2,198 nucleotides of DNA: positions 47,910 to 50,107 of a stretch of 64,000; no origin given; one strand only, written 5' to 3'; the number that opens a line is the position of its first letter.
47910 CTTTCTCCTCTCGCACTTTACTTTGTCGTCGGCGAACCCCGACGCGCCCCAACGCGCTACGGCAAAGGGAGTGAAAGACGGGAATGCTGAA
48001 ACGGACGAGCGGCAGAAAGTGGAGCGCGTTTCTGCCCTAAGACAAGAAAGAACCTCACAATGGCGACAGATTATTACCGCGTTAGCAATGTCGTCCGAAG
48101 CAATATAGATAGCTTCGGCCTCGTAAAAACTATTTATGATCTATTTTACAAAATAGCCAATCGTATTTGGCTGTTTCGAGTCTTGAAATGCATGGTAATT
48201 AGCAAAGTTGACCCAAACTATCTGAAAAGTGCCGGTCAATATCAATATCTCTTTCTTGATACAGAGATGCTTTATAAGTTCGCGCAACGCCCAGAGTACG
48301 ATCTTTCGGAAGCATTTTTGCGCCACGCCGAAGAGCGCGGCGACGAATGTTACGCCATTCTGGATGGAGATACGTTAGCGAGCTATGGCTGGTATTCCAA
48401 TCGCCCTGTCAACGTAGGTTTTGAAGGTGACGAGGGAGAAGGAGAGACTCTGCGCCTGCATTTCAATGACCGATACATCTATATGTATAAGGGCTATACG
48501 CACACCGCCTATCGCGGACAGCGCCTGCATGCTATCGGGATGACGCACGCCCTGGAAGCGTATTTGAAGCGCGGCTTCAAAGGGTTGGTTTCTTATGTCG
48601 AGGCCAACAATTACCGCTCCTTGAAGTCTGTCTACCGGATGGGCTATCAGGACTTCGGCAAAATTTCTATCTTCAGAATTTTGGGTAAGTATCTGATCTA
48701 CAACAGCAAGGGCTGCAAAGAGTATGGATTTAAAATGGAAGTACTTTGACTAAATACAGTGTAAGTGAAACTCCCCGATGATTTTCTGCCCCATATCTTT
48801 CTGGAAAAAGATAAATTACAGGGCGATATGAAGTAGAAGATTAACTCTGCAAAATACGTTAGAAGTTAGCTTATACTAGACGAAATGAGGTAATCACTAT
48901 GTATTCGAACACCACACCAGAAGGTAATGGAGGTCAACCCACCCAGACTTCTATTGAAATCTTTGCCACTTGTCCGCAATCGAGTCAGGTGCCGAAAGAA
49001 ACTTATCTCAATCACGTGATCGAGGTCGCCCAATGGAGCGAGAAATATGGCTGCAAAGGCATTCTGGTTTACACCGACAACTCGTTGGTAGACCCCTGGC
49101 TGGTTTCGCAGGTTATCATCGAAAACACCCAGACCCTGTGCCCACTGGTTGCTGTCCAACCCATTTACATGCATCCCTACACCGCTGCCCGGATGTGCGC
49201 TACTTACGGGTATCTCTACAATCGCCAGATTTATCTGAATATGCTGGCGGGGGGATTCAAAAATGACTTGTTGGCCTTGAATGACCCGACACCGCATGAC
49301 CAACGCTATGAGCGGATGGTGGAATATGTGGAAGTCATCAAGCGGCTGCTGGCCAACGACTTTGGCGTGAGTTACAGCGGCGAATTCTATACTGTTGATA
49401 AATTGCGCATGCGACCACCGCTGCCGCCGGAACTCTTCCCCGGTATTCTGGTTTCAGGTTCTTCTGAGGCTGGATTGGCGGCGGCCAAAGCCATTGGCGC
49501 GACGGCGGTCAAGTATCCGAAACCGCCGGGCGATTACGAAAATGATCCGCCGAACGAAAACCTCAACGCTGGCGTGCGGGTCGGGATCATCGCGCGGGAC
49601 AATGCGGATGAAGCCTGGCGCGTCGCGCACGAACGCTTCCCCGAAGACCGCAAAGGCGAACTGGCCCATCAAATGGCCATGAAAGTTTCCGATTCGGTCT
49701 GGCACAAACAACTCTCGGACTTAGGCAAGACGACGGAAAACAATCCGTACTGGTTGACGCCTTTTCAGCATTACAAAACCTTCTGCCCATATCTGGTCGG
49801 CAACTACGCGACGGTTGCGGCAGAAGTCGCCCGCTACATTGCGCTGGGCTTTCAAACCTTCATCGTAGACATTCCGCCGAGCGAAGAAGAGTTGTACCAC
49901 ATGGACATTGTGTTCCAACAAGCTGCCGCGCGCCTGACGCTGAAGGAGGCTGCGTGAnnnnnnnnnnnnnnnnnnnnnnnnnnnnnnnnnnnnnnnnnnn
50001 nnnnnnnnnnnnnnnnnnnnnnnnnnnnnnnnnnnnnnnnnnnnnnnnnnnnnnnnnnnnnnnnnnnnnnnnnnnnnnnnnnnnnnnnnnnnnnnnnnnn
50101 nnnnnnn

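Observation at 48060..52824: Carrier-protein-dependent acyl/aminoacyl donor cassette (GNAT - LLM oxidoreductase - stand-alone A domain - formyltransferase - carrier protein) embedded in an EPS locus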

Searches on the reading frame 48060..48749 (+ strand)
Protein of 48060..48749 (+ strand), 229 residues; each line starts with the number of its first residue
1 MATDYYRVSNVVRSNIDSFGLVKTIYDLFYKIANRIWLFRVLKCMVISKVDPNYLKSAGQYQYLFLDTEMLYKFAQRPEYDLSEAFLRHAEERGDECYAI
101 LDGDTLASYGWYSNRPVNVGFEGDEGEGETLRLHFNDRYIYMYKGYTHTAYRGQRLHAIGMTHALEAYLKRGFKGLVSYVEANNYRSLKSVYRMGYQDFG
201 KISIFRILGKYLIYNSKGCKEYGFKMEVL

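Call 3: search_protein_families(library=ncbifam, proteins=[window:48060-48749:+], max_evalue=0.01)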
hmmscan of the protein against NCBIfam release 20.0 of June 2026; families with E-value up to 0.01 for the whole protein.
window:48060-48749:+ (229 aa): 0 families

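Call 4: search_protein_families(library=pfam, proteins=[window:48060-48749:+], max_evalue=0.01)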
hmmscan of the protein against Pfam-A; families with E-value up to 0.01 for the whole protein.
window:48060-48749:+ (229 aa): 1 family
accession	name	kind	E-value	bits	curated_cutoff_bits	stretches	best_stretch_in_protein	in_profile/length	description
PF00583.31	Acetyltransf_1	-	0.00013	22.7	20.7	1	73-196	12-116/116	Acetyltransferase (GNAT) family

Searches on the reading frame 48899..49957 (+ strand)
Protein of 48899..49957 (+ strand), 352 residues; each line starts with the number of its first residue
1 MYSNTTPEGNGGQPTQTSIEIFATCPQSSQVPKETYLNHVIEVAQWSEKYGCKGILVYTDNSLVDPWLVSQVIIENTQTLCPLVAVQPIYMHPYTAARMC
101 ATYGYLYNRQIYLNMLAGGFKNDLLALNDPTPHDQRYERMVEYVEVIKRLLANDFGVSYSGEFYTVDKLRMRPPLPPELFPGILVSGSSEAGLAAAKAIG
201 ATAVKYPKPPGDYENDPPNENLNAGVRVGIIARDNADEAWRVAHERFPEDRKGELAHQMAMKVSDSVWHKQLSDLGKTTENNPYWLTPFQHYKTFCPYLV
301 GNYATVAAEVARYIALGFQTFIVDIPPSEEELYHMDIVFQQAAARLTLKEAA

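Call 3: search_protein_families(library=ncbifam, proteins=[window:48899-49957:+], max_evalue=0.01)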
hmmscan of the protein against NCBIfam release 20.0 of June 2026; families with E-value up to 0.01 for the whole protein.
window:48899-49957:+ (352 aa): 10 families
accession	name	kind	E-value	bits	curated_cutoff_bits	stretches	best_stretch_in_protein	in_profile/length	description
NF001939.1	PRK00719.1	subfamily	1.4e-34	119.5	510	1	36-339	25-343/373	alkanesulfonate monooxygenase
TIGR03565.1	alk_sulf_monoox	equivalog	1.8e-33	116.1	518.2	1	33-335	22-338/346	FMNH2-dependent alkanesulfonate monooxygenase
TIGR04021.1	LLM_DMSO2_sfnG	equivalog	6.2e-18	65.3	382.95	1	67-197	64-194/350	dimethylsulfone monooxygenase SfnG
TIGR03619.1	F420_Rv2161c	subfamily_domain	4.1e-09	36.4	166.9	1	39-247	20-202/247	TIGR03619 family F420-dependent LLM class oxidoreductase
TIGR04465.1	ArgArg_F420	equivalog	1.4e-08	34.2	470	1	64-196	94-227/364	F420-dependent hydroxymycolic acid dehydrogenase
TIGR03612.1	RutA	equivalog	4.7e-08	32.9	498.3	1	87-196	88-197/355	pyrimidine utilization protein A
TIGR03560.1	F420_Rv1855c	subfamily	4.8e-08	33.1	231.4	1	60-190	46-177/227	TIGR03560 family F420-dependent LLM class oxidoreductase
TIGR03860.1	FMN_nitrolo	subfamily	6.8e-08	31.7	279.7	1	63-151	70-160/422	NtaA/DmoA family FMN-dependent monooxygenase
TIGR03557.1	F420_G6P_family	subfamily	3.1e-07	29.8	210.4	1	80-253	65-237/316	TIGR03557 family F420-dependent LLM class oxidoreductase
TIGR03885.1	flavin_revert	hypoth_equivalog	0.00026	20.3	398.7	1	73-184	56-167/315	TIGR03885 family FMN-dependent LLM class oxidoreductase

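Call 4: search_protein_families(library=pfam, proteins=[window:48899-49957:+], max_evalue=0.01)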
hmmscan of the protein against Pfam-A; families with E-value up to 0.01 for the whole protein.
window:48899-49957:+ (352 aa): 1 family
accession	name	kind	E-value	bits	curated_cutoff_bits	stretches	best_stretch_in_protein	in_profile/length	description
PF00296.26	Bac_luciferase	-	1.2e-28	100.8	27.9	1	21-319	5-313/314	Luciferase-like monooxygenase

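Call 22: search_solved_structures(query=window:48899-49957:+, max_evalue=0.00001, show_alignments=1)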
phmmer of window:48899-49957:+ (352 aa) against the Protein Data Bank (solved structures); distinct sequences matched with E-value up to 0.00001: 7.
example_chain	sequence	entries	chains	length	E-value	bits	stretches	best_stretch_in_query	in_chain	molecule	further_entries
1m41_A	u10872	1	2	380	6.2e-25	91.2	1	39-335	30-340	FMNH2-dependent alkanesulfonate monooxygenase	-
1nqk_A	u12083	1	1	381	6.2e-25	91.1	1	39-335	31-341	Alkanesulfonate monooxygenase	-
7jv3_A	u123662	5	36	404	1e-24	90.4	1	32-339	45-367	Alkanesulfonate monooxygenase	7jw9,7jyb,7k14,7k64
8t0u_A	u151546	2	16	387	6.3e-11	45.1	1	70-241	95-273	FMNH(2)-dependent dimethylsulfone monooxygenase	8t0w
9fp4_A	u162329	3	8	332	1.5e-08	37.3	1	63-196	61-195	F420-dependent hydroxymycolic acid dehydrogenase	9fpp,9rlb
3rao_A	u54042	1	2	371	1.9e-08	36.9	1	64-175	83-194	Putative Luciferase-like Monooxygenase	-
8vw6_A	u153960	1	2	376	5e-07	32.2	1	62-335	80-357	Alkanesulfonate monooxygenase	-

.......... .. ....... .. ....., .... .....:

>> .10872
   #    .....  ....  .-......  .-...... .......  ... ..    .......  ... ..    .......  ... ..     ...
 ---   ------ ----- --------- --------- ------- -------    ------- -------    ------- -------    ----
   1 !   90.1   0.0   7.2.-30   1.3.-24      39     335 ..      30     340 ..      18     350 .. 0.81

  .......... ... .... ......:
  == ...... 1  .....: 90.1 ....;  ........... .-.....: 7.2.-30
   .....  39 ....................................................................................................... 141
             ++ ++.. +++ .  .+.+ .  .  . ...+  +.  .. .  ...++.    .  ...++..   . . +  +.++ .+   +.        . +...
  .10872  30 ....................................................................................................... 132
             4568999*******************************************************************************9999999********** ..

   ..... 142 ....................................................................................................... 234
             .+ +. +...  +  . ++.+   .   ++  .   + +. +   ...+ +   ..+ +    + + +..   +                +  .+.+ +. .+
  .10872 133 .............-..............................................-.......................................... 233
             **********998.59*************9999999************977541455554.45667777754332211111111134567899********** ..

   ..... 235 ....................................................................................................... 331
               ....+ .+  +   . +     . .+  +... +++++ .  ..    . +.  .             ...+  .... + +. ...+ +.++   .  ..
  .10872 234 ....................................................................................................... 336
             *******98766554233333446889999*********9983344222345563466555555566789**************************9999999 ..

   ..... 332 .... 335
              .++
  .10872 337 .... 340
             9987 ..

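Call 87: search_protein_representatives(protein=window:48899-49957:+)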
Query: 352 residues. Proteins with E-value up to 0.001 (for the whole library): 1709; up to 1e-10: 860; up to 1e-30: 324. The best 150 are listed.
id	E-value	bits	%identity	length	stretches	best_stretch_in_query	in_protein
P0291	2.3e-132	457.7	59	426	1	15-343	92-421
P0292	4.8e-130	450.1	60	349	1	18-341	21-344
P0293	4.6e-106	371.2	62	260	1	91-345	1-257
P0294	1.2e-101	356.7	59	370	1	17-276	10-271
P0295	4.4e-99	348.2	47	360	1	16-346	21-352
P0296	2.8e-97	342.3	62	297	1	57-297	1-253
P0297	5.0e-91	321.7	48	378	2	129-347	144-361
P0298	3.1e-89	315.9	46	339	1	20-345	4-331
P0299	5.5e-89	315.0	45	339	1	19-342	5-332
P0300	3.1e-88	312.5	46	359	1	17-341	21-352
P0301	3.3e-86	305.9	48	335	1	15-345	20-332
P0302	1.5e-85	303.7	54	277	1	17-277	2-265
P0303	2.6e-85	303.0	57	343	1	19-253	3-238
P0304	2.7e-85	302.9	49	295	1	57-343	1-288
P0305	4.4e-84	298.9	44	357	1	18-333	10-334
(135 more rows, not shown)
